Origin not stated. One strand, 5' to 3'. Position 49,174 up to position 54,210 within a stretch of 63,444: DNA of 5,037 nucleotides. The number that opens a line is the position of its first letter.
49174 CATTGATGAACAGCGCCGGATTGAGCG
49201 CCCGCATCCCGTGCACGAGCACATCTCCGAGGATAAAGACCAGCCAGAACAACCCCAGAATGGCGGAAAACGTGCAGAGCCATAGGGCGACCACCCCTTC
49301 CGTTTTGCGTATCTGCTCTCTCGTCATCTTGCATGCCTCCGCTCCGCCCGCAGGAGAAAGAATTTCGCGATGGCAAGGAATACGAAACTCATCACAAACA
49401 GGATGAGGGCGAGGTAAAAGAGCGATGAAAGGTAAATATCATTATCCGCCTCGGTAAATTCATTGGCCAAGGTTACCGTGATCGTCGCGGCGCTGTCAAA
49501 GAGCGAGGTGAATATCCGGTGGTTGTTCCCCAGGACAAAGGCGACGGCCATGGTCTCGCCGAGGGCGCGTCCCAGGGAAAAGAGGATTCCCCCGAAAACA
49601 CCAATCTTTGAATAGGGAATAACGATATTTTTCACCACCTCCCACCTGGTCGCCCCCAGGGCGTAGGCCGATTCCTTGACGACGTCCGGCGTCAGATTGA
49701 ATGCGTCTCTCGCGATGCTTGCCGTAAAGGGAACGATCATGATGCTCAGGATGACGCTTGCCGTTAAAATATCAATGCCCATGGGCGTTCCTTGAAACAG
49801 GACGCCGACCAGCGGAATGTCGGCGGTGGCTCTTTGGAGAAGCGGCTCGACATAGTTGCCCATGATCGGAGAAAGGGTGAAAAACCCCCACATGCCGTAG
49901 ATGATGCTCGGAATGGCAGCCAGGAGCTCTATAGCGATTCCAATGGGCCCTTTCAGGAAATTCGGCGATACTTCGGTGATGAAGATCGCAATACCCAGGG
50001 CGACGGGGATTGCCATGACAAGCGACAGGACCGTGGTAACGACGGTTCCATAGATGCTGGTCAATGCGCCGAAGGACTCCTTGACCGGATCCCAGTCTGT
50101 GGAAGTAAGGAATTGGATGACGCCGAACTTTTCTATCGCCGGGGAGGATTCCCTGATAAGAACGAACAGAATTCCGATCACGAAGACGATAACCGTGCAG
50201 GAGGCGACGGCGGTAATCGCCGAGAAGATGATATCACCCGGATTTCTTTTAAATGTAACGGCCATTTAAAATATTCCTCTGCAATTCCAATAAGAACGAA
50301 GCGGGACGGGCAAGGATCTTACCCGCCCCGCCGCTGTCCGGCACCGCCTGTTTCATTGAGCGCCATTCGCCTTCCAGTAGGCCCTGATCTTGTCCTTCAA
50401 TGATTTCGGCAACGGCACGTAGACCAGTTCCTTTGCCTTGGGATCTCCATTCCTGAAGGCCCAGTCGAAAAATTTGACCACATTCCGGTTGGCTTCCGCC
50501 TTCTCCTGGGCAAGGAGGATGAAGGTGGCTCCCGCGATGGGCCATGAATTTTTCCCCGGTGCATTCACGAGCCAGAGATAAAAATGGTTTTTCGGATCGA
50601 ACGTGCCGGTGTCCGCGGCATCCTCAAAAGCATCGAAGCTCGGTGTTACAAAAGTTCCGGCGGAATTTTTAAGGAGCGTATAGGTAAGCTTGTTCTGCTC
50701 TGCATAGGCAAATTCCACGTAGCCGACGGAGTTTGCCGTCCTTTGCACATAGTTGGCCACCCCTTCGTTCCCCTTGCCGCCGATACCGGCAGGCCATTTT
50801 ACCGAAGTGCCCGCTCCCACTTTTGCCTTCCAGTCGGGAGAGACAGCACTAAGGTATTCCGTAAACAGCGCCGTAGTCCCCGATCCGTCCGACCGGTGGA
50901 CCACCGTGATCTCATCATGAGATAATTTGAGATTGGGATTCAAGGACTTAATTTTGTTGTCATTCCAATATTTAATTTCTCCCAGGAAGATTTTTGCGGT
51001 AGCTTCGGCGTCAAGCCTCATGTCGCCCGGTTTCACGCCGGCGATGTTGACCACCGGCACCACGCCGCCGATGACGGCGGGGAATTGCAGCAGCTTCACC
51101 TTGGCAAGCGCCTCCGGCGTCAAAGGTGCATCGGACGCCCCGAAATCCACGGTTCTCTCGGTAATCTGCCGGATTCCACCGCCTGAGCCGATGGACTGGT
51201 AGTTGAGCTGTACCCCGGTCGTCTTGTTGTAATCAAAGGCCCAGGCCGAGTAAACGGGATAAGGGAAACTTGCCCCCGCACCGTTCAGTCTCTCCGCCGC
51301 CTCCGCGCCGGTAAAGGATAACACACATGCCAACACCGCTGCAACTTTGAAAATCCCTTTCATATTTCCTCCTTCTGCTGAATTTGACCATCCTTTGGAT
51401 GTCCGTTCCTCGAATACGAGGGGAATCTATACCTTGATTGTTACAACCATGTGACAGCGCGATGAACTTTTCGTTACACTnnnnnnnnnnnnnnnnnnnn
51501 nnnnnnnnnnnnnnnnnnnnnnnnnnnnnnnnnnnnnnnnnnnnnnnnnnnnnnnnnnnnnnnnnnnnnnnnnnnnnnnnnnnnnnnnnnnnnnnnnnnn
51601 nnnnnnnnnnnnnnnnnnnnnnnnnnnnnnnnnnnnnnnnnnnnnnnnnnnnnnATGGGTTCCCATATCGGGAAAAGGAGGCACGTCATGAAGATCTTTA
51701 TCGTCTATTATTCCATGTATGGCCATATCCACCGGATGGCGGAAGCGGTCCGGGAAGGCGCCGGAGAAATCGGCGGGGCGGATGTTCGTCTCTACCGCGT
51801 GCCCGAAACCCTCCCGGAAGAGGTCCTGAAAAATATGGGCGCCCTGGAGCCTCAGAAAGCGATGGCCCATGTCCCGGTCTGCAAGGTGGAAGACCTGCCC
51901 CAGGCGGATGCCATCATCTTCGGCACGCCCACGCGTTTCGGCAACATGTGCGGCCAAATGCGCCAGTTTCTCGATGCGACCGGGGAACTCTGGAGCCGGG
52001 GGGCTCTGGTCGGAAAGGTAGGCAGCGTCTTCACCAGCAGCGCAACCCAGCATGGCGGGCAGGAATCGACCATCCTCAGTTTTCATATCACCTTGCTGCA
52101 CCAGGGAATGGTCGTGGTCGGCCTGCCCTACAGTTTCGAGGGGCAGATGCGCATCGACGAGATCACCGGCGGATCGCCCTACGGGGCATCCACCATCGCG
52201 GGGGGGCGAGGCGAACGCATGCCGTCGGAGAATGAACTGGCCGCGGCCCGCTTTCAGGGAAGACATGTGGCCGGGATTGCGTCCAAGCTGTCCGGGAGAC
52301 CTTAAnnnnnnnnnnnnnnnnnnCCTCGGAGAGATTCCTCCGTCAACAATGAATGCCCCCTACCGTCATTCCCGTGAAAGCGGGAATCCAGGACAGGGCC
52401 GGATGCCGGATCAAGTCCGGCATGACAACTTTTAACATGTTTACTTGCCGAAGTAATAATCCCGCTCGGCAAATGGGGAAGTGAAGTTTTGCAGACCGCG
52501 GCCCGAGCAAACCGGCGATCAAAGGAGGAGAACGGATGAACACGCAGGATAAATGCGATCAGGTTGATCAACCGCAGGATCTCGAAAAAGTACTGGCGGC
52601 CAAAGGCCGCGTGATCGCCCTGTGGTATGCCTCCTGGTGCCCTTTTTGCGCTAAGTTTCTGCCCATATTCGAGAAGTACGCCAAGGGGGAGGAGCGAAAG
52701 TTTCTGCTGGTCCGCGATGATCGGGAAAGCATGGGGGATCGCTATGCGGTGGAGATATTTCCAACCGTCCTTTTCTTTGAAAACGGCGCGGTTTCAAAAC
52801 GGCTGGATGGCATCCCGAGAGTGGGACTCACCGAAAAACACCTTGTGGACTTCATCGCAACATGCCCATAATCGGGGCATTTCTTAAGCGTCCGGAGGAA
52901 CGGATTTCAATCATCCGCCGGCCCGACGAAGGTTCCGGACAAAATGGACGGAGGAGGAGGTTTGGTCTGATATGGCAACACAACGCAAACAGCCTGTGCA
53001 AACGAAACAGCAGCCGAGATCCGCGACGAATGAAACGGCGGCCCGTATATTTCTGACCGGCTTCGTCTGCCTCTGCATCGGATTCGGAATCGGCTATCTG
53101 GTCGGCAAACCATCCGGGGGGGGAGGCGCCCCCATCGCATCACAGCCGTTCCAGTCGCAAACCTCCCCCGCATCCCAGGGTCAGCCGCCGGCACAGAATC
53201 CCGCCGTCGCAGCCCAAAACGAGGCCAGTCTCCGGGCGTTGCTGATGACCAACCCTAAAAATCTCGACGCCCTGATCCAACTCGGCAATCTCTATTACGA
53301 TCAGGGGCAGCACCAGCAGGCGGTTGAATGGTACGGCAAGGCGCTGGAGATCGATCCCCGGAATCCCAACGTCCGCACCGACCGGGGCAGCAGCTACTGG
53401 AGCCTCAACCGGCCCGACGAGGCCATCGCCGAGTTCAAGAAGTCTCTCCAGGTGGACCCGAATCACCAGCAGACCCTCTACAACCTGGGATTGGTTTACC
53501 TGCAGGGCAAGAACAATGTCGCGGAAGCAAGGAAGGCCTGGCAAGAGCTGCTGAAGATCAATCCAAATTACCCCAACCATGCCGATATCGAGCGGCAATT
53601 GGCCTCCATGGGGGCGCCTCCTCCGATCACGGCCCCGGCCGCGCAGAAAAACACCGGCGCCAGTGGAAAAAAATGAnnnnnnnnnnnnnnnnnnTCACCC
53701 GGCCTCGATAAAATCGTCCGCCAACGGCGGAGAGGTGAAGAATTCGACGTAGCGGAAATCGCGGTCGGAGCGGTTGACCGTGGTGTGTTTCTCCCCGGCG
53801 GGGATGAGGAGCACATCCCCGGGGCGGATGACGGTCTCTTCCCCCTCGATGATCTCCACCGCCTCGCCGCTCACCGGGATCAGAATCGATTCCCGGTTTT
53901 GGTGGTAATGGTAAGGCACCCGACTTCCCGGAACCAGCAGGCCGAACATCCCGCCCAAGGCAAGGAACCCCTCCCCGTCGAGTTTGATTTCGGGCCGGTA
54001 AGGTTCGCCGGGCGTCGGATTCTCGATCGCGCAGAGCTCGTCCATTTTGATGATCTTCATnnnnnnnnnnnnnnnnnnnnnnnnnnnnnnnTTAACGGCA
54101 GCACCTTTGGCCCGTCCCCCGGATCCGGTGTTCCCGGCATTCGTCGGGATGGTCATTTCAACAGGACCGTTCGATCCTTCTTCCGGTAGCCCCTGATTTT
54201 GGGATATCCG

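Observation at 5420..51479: Fourteen 11-bp-phased Pho-box-like arrays tie almost every operon in the window to one regulon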

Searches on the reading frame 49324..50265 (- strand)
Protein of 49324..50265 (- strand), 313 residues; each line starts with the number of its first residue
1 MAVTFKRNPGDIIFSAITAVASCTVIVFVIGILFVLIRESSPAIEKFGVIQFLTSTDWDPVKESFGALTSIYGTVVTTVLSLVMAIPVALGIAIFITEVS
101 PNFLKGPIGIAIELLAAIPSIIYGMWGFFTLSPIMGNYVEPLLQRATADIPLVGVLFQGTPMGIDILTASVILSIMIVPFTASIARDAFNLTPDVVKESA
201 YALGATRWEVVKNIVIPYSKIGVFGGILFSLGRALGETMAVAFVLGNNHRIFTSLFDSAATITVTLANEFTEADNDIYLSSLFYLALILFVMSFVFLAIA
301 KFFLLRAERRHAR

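Call 8: search_protein_families(library=pfam, proteins=[window:49324-50265:-], max_evalue=0.00001)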
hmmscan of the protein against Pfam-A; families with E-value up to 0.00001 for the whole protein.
window:49324-50265:- (313 aa): 1 family
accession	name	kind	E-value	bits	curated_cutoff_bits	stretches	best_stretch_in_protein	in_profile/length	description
PF00528.27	BPD_transp_1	-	1.8e-09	38.1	26.4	1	91-303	3-178/184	Binding-protein-dependent transport system inner membrane component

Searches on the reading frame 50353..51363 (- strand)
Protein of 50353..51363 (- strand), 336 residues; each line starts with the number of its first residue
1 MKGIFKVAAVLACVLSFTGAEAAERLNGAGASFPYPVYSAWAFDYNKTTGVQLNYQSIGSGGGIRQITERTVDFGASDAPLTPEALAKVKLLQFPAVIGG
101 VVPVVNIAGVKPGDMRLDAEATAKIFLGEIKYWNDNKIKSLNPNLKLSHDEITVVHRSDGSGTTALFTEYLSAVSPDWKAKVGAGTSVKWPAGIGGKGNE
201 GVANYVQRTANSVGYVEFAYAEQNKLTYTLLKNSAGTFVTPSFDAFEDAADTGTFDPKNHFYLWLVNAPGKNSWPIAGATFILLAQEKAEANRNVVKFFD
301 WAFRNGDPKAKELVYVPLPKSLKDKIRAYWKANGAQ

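Call 9: search_protein_families(library=pfam, proteins=[window:50353-51363:-], max_evalue=0.00001)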
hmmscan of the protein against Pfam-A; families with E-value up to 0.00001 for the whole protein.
window:50353-51363:- (336 aa): 2 families
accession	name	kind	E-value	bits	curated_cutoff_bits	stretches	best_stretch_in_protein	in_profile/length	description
PF12849.12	PBP_like_2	-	2.6e-34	119.6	27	1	20-303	4-264/267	PBP superfamily domain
PF12727.12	PBP_like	-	2.8e-08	33.6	27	1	47-244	7-179/193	PBP superfamily domain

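Call 46: search_protein_families(library=ncbifam, proteins=[window:50353-51363:-], max_evalue=0.00001)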
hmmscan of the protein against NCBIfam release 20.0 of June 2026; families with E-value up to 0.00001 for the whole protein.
window:50353-51363:- (336 aa): 4 families
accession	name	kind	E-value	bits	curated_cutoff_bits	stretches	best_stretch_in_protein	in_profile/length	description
NF008171.0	PRK10918.1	equivalog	3.3e-116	388.1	339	1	7-333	8-336/346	phosphate ABC transporter substrate-binding protein PstS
TIGR00975.1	3a0107s03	equivalog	3.8e-112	374.4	205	1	26-332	1-313/315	phosphate ABC transporter substrate-binding protein PstS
TIGR02136.1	ptsS_2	subfamily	5.5e-23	81.6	206.6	1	17-288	32-280/295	phosphate ABC transporter substrate-binding protein PstS family protein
TIGR04505.1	PtsS_plasma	equivalog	6.4e-07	29.1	175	0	120-225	173-268/334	phosphate ABC transporter substrate-binding protein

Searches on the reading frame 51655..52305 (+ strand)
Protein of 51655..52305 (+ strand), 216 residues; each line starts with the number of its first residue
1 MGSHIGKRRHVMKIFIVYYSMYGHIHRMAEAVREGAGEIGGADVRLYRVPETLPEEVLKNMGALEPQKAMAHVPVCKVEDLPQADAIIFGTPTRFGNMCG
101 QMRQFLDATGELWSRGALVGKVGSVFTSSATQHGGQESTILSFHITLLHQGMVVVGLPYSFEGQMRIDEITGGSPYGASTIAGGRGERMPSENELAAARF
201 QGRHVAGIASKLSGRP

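Call 9: search_protein_families(library=pfam, proteins=[window:51655-52305:+], max_evalue=0.00001)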
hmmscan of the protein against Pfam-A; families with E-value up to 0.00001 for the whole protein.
window:51655-52305:+ (216 aa): 2 families
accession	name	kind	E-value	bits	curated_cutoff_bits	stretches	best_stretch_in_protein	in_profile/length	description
PF03358.20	FMN_red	-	8.3e-14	51.9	24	1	13-157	2-142/152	NADPH-dependent FMN reductase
PF00258.30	Flavodoxin_1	-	5.6e-08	33.5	25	1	16-139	1-131/143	Flavodoxin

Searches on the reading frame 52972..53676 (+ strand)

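Call 9: search_protein_families(library=pfam, proteins=[window:52972-53676:+], max_evalue=0.00001)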
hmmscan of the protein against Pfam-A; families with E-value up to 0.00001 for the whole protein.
window:52972-53676:+ (234 aa): 16 families
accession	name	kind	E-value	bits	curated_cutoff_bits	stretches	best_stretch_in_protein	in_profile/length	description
PF13414.12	TPR_11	-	3.5e-24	84.6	26.8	2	105-145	1-41/42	TPR repeat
PF07719.23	TPR_2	-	8.9e-24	82.1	27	1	99-131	2-34/34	Tetratricopeptide repeat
PF00515.34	TPR_1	-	1.4e-22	78.9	27.8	1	99-131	2-34/34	Tetratricopeptide repeat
PF13424.12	TPR_12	-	1.3e-21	77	30.1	2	100-162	5-75/77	Tetratricopeptide repeat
PF13181.12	TPR_8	-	4.4e-20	70.5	25.7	1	99-131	2-34/34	Tetratricopeptide repeat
PF13432.12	TPR_16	-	1.8e-16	60.7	32.7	1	137-201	2-65/65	Tetratricopeptide repeat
PF14559.12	TPR_19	-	3.4e-16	59.8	25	2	146-209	5-67/68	Tetratricopeptide repeat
PF13431.12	TPR_17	-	1.7e-15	56.3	24.4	0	155-186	2-32/34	Tetratricopeptide repeat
PF13428.12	TPR_14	-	3e-14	52.6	23.5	0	99-136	2-39/44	Tetratricopeptide repeat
PF13174.12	TPR_6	-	1.2e-11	44.9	26.3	0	168-199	2-32/33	Tetratricopeptide repeat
PF13374.12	TPR_10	-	6.6e-11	42.3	27.5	0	98-127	2-31/42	Tetratricopeptide repeat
PF23914.1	TPR_CcmH_CycH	-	1.5e-09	38.3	42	1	86-199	38-153/158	Cytochrome c-type biogenesis protein H TPR domain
PF13176.12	TPR_7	-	3.2e-09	36.6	27.9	0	100-131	1-32/36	Tetratricopeptide repeat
PF13371.12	TPR_9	-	4.6e-09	36.6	35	0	104-167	1-64/73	Tetratricopeptide repeat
PF12895.13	ANAPC3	-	3e-08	34.2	27.2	1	90-157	15-81/82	Anaphase-promoting complex, cyclosome, subunit 3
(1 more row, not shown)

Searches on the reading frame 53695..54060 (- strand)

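Call 9: search_protein_families(library=pfam, proteins=[window:53695-54060:-], max_evalue=0.00001)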
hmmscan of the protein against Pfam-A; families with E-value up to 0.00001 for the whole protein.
window:53695-54060:- (121 aa): 3 families
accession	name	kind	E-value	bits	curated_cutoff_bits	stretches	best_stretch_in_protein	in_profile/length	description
PF07883.17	Cupin_2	-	1.6e-13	50.6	27.2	1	42-106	5-68/70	Cupin domain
PF00190.28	Cupin_1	-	1.1e-06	28.8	22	1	37-112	35-118/151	Cupin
PF02311.25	AraC_binding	-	2.7e-06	27.6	21.1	1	44-105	12-72/135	AraC-like ligand binding domain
